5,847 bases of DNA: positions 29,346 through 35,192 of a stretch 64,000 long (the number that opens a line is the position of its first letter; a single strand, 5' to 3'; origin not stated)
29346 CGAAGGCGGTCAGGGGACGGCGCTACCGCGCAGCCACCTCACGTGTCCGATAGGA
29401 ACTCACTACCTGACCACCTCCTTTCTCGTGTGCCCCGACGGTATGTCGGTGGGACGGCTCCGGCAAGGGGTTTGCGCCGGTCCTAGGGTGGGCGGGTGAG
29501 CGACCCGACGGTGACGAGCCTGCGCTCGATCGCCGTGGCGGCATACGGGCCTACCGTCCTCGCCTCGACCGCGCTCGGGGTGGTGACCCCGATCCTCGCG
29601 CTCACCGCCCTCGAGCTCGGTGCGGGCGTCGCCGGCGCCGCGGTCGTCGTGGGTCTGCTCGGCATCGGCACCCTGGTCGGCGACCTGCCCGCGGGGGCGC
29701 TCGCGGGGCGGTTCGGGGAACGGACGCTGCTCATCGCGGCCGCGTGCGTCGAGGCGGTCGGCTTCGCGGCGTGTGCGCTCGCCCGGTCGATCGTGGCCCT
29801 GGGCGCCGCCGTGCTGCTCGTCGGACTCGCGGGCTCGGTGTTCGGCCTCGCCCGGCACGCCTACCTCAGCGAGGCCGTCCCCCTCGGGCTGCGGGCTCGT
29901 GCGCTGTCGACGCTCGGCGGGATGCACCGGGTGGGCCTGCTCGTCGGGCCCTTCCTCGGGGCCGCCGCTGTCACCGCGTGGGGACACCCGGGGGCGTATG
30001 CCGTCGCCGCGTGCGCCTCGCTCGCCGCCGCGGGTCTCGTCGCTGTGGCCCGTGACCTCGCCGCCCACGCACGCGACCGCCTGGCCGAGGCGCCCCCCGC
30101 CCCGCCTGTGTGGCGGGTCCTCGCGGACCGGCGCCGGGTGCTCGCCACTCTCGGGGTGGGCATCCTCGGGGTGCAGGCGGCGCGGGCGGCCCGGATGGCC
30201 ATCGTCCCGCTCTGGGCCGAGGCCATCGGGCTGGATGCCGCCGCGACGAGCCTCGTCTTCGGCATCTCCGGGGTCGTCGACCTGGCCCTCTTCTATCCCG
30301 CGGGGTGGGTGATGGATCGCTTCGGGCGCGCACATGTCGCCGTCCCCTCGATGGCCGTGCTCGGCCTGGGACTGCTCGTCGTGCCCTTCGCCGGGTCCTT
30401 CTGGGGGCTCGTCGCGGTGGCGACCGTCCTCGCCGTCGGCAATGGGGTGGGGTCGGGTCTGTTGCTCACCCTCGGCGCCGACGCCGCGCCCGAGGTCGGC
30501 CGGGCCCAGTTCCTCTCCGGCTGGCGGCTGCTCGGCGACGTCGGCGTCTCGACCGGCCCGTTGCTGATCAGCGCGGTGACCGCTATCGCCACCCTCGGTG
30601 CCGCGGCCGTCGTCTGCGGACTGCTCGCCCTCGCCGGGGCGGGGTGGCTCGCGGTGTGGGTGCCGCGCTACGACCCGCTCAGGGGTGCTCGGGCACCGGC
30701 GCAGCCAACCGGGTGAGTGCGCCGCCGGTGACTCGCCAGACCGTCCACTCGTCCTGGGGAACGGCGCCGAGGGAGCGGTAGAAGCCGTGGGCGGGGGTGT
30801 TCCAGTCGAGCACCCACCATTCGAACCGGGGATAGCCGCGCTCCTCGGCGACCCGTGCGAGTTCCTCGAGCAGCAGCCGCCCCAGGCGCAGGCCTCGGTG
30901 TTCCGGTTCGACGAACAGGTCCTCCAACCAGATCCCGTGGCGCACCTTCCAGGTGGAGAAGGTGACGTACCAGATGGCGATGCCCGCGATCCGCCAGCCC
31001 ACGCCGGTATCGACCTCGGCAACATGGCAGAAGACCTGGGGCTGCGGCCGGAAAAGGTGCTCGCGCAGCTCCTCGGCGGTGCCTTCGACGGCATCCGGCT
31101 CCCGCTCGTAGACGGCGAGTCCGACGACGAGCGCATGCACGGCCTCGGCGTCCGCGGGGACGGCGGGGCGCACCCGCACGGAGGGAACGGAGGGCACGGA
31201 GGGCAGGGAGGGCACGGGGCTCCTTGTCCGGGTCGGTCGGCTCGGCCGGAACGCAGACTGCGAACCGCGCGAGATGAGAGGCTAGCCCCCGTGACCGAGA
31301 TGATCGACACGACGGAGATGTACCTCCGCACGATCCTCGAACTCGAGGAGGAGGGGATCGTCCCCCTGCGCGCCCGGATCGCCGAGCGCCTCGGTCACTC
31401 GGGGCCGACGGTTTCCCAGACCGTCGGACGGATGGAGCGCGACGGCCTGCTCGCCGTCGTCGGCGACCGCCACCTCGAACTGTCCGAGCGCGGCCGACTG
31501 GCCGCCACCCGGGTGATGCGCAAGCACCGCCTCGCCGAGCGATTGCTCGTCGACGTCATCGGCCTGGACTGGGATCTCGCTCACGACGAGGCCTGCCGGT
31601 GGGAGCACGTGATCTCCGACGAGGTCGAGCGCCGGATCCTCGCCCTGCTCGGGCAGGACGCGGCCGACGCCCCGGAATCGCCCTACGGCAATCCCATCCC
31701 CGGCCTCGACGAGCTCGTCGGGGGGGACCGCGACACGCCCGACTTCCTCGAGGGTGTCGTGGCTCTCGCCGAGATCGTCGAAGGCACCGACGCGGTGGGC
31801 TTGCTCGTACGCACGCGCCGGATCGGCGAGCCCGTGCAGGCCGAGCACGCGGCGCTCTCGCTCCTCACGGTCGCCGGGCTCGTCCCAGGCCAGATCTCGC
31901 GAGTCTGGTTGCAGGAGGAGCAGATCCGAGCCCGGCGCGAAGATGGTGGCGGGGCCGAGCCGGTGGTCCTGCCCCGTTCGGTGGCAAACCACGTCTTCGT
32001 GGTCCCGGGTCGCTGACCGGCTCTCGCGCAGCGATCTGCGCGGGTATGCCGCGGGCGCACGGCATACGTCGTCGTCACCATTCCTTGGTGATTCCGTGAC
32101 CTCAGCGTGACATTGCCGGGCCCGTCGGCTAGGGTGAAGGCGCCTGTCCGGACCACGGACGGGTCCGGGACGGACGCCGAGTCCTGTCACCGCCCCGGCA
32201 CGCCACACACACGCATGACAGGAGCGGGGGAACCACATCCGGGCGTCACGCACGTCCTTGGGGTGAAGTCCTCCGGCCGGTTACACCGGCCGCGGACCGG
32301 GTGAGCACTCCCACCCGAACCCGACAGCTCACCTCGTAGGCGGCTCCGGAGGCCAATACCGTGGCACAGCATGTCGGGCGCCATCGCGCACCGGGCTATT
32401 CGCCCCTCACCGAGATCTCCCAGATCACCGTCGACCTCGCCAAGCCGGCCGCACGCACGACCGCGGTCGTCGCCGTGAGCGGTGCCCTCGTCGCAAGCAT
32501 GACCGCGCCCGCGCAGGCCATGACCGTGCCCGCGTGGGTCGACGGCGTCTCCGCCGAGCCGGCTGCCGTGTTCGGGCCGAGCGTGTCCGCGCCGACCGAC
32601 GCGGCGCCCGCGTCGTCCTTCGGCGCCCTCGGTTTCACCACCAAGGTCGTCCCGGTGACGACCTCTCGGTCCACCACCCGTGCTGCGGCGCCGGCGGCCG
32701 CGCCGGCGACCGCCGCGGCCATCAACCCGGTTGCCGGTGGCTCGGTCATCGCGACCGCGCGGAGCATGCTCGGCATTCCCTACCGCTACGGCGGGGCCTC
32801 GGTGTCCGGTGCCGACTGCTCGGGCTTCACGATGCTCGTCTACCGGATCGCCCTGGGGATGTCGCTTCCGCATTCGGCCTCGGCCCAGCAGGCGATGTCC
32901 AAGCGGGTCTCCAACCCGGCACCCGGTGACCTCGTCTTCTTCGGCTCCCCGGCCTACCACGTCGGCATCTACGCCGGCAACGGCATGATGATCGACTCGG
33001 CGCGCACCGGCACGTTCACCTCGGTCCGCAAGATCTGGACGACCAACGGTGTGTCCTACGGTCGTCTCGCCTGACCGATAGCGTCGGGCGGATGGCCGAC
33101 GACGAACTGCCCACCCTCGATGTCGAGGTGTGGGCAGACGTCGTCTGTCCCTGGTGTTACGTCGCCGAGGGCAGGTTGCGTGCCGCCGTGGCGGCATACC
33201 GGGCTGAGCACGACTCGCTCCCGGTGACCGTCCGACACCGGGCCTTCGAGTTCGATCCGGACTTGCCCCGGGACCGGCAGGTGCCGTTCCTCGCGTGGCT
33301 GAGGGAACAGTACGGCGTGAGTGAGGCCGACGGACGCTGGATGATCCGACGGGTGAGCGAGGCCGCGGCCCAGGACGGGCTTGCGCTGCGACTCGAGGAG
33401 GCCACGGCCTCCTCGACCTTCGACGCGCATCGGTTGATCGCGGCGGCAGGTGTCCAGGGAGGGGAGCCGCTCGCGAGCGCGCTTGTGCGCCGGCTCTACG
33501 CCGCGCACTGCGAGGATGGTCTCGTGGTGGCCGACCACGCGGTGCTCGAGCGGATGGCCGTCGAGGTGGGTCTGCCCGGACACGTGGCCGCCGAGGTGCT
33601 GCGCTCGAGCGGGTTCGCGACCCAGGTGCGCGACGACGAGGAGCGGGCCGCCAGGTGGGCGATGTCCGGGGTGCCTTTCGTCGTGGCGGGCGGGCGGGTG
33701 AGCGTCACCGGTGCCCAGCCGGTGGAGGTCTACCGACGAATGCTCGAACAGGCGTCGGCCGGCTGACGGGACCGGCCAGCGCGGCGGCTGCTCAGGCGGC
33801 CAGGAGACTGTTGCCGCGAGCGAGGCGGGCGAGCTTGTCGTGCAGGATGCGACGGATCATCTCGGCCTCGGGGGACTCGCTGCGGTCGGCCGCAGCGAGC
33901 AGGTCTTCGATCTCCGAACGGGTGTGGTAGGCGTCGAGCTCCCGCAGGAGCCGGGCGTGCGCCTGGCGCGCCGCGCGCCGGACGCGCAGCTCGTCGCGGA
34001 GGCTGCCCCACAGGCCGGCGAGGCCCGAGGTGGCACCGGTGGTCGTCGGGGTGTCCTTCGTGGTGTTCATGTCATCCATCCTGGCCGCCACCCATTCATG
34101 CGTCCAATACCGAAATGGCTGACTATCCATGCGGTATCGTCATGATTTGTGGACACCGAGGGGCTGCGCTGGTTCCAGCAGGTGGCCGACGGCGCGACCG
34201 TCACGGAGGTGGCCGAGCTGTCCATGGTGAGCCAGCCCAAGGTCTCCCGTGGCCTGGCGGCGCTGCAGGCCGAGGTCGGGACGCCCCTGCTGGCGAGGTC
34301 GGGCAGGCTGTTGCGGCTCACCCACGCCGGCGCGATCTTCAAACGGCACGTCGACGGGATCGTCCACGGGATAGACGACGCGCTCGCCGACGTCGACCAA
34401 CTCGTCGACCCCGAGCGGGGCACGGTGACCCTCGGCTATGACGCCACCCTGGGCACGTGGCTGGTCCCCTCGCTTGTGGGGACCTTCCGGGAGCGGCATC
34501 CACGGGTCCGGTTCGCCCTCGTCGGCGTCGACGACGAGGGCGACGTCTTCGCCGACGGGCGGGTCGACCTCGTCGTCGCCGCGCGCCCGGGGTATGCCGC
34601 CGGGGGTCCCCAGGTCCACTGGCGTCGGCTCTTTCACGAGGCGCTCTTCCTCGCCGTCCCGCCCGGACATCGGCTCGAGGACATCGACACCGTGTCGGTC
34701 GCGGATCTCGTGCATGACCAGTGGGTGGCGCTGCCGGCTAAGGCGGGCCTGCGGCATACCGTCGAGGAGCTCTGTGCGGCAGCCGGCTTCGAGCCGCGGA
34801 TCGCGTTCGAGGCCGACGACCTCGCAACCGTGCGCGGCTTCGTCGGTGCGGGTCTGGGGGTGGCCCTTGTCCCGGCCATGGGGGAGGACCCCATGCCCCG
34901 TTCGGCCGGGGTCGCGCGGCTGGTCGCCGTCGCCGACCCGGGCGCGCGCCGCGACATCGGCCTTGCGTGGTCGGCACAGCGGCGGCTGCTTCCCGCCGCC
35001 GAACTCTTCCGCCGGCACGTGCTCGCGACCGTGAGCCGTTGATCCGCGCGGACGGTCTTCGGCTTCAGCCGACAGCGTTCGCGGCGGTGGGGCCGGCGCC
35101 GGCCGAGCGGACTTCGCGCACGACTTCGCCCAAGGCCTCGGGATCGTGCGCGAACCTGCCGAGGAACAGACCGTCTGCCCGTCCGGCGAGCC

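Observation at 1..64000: Hyper-abundant asymmetric octamer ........: about 1 per kb, about 30-fold over expectation, in every reading frame and in intergenic DNA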

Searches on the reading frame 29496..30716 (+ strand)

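Call 42: search_protein_families(library=pfam, proteins=[window:29496-30716:+], max_evalue=0.00001)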
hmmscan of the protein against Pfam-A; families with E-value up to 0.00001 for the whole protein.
window:29496-30716:+ (406 aa): 1 family
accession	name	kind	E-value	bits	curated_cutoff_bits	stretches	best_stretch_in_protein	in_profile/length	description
PF07690.21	MFS_1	-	7.1e-32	111.1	33.4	2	21-218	6-207/347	Major Facilitator Superfamily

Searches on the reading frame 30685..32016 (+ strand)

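Call 42: search_protein_families(library=pfam, proteins=[window:30685-32016:+], max_evalue=0.00001)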
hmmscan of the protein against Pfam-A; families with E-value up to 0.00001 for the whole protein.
window:30685-32016:+ (443 aa): 3 families
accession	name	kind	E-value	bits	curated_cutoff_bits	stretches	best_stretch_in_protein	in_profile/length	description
PF02742.21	Fe_dep_repr_C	-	7e-25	87.3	27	1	268-339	2-69/70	Iron dependent repressor, metal binding and dimerisation domain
PF01325.25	Fe_dep_repress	-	9.9e-18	64.5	26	1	207-264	3-60/60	Iron dependent repressor, N-terminal DNA binding domain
PF12802.13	MarR_2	-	3.2e-06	27.6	27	0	230-262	24-56/61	MarR family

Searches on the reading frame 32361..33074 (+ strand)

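Call 42: search_protein_families(library=pfam, proteins=[window:32361-33074:+], max_evalue=0.00001)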
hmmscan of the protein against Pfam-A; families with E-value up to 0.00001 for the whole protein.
window:32361-33074:+ (237 aa): 1 family
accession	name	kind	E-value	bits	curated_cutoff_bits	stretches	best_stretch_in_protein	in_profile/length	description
PF00877.26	NLPC_P60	-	1.2e-21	77.1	23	1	138-218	1-84/105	NlpC/P60 family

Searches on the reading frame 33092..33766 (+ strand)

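Call 42: search_protein_families(library=pfam, proteins=[window:33092-33766:+], max_evalue=0.00001)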
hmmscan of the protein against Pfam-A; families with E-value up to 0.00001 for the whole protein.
window:33092-33766:+ (224 aa): 1 family
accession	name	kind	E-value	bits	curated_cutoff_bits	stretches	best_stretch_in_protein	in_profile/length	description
PF01323.26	DSBA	-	9.1e-34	117.3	25.6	1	11-217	2-189/191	DSBA-like thioredoxin domain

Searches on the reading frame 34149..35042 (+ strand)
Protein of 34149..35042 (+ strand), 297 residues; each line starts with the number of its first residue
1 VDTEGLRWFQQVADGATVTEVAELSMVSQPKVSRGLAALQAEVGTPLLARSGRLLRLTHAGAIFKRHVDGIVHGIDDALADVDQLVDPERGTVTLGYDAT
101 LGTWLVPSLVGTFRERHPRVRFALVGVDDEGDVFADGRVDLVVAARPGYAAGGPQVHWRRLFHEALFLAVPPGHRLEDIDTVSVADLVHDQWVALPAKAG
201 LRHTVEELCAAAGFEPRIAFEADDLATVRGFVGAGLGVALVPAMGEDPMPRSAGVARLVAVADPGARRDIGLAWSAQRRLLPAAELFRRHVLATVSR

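Call 43: search_protein_families(library=pfam, proteins=[window:34149-35042:+], max_evalue=0.00001)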
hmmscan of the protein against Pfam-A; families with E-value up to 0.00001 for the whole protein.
window:34149-35042:+ (297 aa): 2 families
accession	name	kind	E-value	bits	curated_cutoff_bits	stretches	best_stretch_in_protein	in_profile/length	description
PF03466.25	LysR_substrate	-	2e-42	145.4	28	1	88-293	3-206/209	LysR substrate binding domain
PF00126.33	HTH_1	-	1.7e-12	47.5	26.6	1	5-61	3-59/60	Bacterial regulatory helix-turn-helix protein, lysR family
